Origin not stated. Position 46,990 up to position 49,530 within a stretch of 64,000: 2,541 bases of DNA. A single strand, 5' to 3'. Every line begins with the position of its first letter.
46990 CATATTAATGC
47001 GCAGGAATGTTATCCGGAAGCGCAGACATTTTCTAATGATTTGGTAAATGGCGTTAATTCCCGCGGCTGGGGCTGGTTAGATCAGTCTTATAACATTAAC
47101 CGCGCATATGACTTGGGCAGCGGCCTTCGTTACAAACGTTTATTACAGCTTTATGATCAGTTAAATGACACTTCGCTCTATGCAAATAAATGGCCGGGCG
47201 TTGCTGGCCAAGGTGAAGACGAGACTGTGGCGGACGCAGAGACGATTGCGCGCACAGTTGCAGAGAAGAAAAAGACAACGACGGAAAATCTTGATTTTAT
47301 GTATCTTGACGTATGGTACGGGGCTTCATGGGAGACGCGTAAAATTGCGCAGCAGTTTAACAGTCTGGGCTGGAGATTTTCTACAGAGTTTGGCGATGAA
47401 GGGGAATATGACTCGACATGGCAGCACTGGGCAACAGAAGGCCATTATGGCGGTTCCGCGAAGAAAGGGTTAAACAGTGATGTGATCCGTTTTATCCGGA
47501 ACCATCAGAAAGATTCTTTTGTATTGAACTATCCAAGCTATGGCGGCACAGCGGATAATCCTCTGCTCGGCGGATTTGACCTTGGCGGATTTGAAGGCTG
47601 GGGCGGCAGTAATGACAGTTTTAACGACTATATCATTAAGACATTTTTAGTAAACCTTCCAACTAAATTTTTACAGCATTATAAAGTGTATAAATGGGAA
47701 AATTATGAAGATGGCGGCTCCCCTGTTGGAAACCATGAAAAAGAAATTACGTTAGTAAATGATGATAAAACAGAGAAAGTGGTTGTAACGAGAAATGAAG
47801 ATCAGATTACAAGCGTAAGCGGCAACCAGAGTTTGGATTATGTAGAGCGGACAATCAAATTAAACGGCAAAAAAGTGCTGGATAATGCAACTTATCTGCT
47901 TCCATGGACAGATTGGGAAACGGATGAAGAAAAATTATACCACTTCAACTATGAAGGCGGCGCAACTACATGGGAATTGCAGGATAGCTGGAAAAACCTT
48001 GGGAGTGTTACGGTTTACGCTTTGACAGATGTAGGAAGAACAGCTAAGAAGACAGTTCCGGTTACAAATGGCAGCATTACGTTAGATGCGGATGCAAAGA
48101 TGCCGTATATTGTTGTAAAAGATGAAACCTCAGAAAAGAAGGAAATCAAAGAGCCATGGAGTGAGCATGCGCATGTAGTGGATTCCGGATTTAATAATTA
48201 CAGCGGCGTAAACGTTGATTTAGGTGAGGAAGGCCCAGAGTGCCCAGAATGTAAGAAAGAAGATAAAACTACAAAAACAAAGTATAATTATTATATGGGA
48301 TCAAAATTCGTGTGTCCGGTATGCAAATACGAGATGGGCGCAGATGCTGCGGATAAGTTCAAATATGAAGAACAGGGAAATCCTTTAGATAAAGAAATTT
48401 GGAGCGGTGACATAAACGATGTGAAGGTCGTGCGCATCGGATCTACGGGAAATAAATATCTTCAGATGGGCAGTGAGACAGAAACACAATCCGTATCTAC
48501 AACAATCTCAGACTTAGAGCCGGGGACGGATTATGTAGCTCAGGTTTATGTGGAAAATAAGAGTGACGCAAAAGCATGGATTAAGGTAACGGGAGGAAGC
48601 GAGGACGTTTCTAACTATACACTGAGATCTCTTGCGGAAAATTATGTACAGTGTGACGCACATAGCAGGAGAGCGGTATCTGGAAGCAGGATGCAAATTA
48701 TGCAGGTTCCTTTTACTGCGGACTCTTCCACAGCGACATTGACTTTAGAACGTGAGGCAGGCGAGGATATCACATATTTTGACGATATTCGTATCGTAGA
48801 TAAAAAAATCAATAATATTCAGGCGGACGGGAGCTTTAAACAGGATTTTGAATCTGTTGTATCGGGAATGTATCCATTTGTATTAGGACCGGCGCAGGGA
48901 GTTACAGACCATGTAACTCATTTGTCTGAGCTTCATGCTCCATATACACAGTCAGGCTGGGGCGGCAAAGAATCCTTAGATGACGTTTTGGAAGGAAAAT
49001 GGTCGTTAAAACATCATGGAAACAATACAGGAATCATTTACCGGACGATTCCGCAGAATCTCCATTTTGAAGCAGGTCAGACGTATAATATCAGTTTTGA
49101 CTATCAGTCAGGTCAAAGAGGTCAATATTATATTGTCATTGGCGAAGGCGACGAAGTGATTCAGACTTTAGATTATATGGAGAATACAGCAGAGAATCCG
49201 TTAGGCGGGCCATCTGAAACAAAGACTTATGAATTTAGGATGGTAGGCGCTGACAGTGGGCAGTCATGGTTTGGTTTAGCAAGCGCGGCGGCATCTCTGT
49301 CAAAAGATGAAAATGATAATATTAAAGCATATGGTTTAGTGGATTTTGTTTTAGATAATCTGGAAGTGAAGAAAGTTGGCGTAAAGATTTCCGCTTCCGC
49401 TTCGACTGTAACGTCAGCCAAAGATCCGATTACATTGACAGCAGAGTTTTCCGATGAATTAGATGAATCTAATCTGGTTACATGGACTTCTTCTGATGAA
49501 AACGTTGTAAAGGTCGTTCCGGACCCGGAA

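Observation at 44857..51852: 2331-aa secreted GH101-like multi-domain glycosidase with CBM32, Big_2, FIVAR array, BspA-type leucine-rich repeats and a polylysine tail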

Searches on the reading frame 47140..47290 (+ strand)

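Call 7: search_protein_families(library=pfam, proteins=[window:47140-47290:+], max_evalue=1)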
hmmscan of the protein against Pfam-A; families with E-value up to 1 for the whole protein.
window:47140-47290:+ (50 aa): 1 family
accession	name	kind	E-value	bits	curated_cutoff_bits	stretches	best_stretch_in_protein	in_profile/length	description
PF20714.3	HTH_64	-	0.025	15.2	27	1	17-43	11-35/65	DpiA-like helix-turn-helix domain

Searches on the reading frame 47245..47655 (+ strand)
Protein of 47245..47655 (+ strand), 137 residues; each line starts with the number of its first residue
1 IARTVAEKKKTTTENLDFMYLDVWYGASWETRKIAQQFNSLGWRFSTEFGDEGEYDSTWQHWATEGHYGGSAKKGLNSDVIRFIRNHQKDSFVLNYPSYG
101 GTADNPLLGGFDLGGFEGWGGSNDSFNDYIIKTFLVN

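Call 35: search_solved_structures(query=window:47245-47655:+, max_evalue=1e-10, show_alignments=5)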
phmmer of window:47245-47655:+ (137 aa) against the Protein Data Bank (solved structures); distinct sequences matched with E-value up to 1e-10: 14.
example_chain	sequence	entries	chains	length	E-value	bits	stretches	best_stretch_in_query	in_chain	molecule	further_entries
2zxq_A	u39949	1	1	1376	8.8e-39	136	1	6-125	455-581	Endo-alpha-N-acetylgalactosaminidase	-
6qev_B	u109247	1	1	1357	8.8e-39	136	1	6-125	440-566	PEGA domain-containing protein,PEGA domain-containing protein,EngBF DARPin fusion B6 compl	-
8a1a_A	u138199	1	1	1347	9.2e-39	135.9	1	6-125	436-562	L1F11v1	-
6qep_A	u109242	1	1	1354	9.2e-39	135.9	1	6-125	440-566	PEGA domain-containing protein,EngBF-DARPin Fusion 4b H14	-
8a19_A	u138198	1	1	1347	9.2e-39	135.9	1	6-125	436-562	L1E4v1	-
6sh9_B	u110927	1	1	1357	9.3e-39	135.9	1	6-125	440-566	Endo-alpha-N-acetylgalactosaminidase,DARPin 4b D12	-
6qfk_A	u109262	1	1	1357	9.4e-39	135.9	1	6-125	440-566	PEGA domain-containing protein,PEGA domain-containing protein,EngBF DARPin fusion G10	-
6qfo_A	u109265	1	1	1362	9.9e-39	135.8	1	6-125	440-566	PEGA domain-containing protein,PEGA domain-containing protein,EngBF DARPin fusion 9b 3G124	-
5a55_A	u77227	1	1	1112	4.7e-36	127.1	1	8-134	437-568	ENDO-ALPHA-N-ACETYLGALACTOSAMINIDASE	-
5a57_A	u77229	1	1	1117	4.7e-36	127.1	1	8-134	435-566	ENDO-ALPHA-N-ACETYLGALACTOSAMINIDASE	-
5a56_A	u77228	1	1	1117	4.8e-36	127.1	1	8-134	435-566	ENDO-ALPHA-N-ACETYLGALACTOSAMINIDASE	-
3ecq_A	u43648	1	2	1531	1.1e-35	125.9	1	8-134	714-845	Endo-alpha-N-acetylgalactosaminidase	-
5a59_A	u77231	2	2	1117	1.2e-35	125.9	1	8-134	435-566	ENDO-ALPHA-N-ACETYLGALACTOSAMINIDASE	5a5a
5a58_A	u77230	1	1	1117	2.4e-35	124.8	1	8-134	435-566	ENDO-ALPHA-GALACTOSAMINIDASE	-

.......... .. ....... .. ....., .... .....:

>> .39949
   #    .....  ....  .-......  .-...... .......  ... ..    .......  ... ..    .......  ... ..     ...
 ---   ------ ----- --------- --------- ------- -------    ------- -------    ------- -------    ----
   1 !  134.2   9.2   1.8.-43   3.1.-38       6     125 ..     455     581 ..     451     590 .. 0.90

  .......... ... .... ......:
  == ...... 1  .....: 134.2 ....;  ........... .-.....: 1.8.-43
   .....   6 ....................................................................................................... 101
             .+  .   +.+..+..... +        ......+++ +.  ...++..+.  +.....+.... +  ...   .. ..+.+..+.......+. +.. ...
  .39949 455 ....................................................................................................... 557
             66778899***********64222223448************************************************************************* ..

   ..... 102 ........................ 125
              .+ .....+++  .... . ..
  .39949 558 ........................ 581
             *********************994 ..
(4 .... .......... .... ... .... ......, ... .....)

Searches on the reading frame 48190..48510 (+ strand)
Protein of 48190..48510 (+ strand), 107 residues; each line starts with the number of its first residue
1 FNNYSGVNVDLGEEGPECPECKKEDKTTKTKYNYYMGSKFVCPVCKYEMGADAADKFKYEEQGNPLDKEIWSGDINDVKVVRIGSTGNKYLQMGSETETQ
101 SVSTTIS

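Call 7: search_protein_families(library=pfam, proteins=[window:48190-48510:+], max_evalue=1)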
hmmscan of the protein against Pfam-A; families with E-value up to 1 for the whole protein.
window:48190-48510:+ (107 aa): 15 families
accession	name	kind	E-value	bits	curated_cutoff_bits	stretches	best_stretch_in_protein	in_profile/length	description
PF08274.17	Zn_Ribbon_YjdM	-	0.0015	18.9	30.8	1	32-48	12-28/30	PhnA Zinc-Ribbon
PF23548.1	Zn_ribbon_FGT1_2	-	0.0068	16.4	27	1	38-52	19-33/35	FORGETTER1 second zinc ribbon domain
PF07282.18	Cas12f1-like_TNB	-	0.012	16.2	26.3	1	17-52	30-53/60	Cas12f1-like, TNB domain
PF08271.17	Zn_Ribbon_TF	-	0.025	14.6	29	1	18-45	3-25/43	TFIIB zinc-binding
PF25208.1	DUF7838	-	0.027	14.8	28.5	1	16-49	7-43/55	Domain of unknown function (DUF7838)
PF05605.18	zf-Di19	-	0.031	14.9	27.5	1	38-58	30-50/54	Drought induced 19 protein (Di19), zinc-binding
PF21466.3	GH101_dom-5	-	0.036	14.3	27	1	65-107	10-51/145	Endo-alpha-N-acetylgalactosaminidase, domain 5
PF25206.1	DUF7836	-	0.039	14.2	26.7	1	17-47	9-38/59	Domain of unknown function (DUF7836)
PF14169.11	YdjO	-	0.076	13.2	27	1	20-50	20-50/59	Cold-inducible protein YdjO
PF14354.12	Lar_restr_allev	-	0.079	13.6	28.6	1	16-62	4-48/58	Restriction alleviation protein Lar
PF24458.1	DUF7573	-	0.2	12.1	30.2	1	14-46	10-37/39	Domain of unknown function (DUF7573)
PF24441.1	DUF7560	-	0.2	11.8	27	0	39-52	5-18/44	Family of unknown function (DUF7560)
PF12760.12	Zn_ribbon_IS1595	-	0.22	12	25.4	0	37-46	16-25/46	Transposase zinc-ribbon domain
PF24747.1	Zn-ribbon_GIR1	-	0.29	11.5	26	0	9-22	15-28/37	GIR1-like zinc ribbon domain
PF24460.1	DUF7575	-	0.68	9.8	28.5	0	13-24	1-12/28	Domain of unknown function (DUF7575)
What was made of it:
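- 48214..48372 (+): Species-specific 53-aa in-frame insert (aa 1120-1172) with CPEC-x20-CPVC, resembling a zinc ribbon. Only weak Zn-ribbon Pfam hits (call 7).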

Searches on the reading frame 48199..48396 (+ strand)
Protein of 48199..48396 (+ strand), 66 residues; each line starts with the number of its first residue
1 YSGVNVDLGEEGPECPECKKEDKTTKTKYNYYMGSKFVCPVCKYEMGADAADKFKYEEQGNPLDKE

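Call 33: search_protein_representatives(protein=window:48199-48396:+)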
Query: 66 residues. Proteins with E-value up to 0.001 (for the whole library): 3; up to 1e-10: 1; up to 1e-30: 0. The best 3 are listed.
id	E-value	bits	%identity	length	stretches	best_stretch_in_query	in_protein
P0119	2.9e-14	68.8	100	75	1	33-66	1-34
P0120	4.2e-10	55.6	42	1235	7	31-46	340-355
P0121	3.1e-04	37.1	53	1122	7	29-42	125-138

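Call 59: predict_structure(protein=window:48202-48390:+)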
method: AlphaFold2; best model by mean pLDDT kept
length: 63 residues; sequences in the alignment: 1
mean_pLDDT: 59.1   pTM: 0.38
mean pLDDT of the five models: 59.1, 58.0, 54.1, 50.7, 48.5
residues with pLDDT >= 90: 0; 70-90: 9; 50-70: 40; < 50: 14
segments of 3 or more residues with pLDDT < 50: 1-5, 60-63
pLDDT, mean of each block of 10 residues (from residue 1): 45 67 58 63 69 57 46
secondary structure, 60 per line:
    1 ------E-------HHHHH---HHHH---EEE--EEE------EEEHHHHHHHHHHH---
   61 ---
elements in order: H15-19 H23-26 E30-32 E35-37 E44-46 H47-57
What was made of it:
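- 48214..48372 (+): AlphaFold2 alone gives pLDDT 59 (call 59).
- On Zinc ribbon / rubredoxin-like knuckle (the insert): The AlphaFold2 model has pLDDT 59 (call 59).
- Tried and rejected: AlphaFold2 on the insert alone was of low confidence (pLDDT 59, call 59), so I ran no fold search on it.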

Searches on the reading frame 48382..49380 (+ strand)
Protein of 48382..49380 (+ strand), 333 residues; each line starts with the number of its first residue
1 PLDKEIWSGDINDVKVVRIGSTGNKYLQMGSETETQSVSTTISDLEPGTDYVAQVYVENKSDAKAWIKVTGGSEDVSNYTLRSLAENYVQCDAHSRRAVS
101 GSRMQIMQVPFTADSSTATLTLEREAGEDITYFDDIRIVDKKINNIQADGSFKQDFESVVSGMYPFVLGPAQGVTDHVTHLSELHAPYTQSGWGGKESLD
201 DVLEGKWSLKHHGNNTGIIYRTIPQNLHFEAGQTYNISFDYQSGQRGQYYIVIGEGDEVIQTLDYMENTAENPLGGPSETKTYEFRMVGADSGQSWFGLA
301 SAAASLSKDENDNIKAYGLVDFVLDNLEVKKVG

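Call 36: search_solved_structures(query=window:48382-49380:+, max_evalue=0.00001, show_alignments=1)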
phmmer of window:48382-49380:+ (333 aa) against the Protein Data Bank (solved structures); distinct sequences matched with E-value up to 0.00001: 14.
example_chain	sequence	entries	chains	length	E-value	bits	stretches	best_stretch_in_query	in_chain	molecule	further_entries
5a55_A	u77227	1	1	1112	4e-65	223.5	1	8-332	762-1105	ENDO-ALPHA-N-ACETYLGALACTOSAMINIDASE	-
5a58_A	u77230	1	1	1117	4.1e-65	223.5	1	8-332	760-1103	ENDO-ALPHA-GALACTOSAMINIDASE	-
5a59_A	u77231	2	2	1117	4.1e-65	223.5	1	8-332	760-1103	ENDO-ALPHA-N-ACETYLGALACTOSAMINIDASE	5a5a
5a57_A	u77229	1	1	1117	4.1e-65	223.5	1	8-332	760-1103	ENDO-ALPHA-N-ACETYLGALACTOSAMINIDASE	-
5a56_A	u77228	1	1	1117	4.1e-65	223.5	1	8-332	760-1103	ENDO-ALPHA-N-ACETYLGALACTOSAMINIDASE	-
3ecq_A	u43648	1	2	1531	1.1e-64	222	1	8-332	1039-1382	Endo-alpha-N-acetylgalactosaminidase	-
6qfo_A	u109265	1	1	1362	7.3e-54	186.5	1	36-332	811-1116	PEGA domain-containing protein,PEGA domain-containing protein,EngBF DARPin fusion 9b 3G124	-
8a19_A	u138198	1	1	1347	9.1e-54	186.2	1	36-332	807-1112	L1E4v1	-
2zxq_A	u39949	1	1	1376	9.2e-54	186.1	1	36-332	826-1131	Endo-alpha-N-acetylgalactosaminidase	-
6qep_A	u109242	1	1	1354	9.5e-54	186.1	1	36-332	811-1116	PEGA domain-containing protein,EngBF-DARPin Fusion 4b H14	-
8a1a_A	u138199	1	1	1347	9.5e-54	186.1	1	36-332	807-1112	L1F11v1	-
6qfk_A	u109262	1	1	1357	9.6e-54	186.1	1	36-332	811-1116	PEGA domain-containing protein,PEGA domain-containing protein,EngBF DARPin fusion G10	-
6qev_B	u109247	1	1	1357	9.6e-54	186.1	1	36-332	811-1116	PEGA domain-containing protein,PEGA domain-containing protein,EngBF DARPin fusion B6 compl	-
6sh9_B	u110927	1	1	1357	9.6e-54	186.1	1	36-332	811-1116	Endo-alpha-N-acetylgalactosaminidase,DARPin 4b D12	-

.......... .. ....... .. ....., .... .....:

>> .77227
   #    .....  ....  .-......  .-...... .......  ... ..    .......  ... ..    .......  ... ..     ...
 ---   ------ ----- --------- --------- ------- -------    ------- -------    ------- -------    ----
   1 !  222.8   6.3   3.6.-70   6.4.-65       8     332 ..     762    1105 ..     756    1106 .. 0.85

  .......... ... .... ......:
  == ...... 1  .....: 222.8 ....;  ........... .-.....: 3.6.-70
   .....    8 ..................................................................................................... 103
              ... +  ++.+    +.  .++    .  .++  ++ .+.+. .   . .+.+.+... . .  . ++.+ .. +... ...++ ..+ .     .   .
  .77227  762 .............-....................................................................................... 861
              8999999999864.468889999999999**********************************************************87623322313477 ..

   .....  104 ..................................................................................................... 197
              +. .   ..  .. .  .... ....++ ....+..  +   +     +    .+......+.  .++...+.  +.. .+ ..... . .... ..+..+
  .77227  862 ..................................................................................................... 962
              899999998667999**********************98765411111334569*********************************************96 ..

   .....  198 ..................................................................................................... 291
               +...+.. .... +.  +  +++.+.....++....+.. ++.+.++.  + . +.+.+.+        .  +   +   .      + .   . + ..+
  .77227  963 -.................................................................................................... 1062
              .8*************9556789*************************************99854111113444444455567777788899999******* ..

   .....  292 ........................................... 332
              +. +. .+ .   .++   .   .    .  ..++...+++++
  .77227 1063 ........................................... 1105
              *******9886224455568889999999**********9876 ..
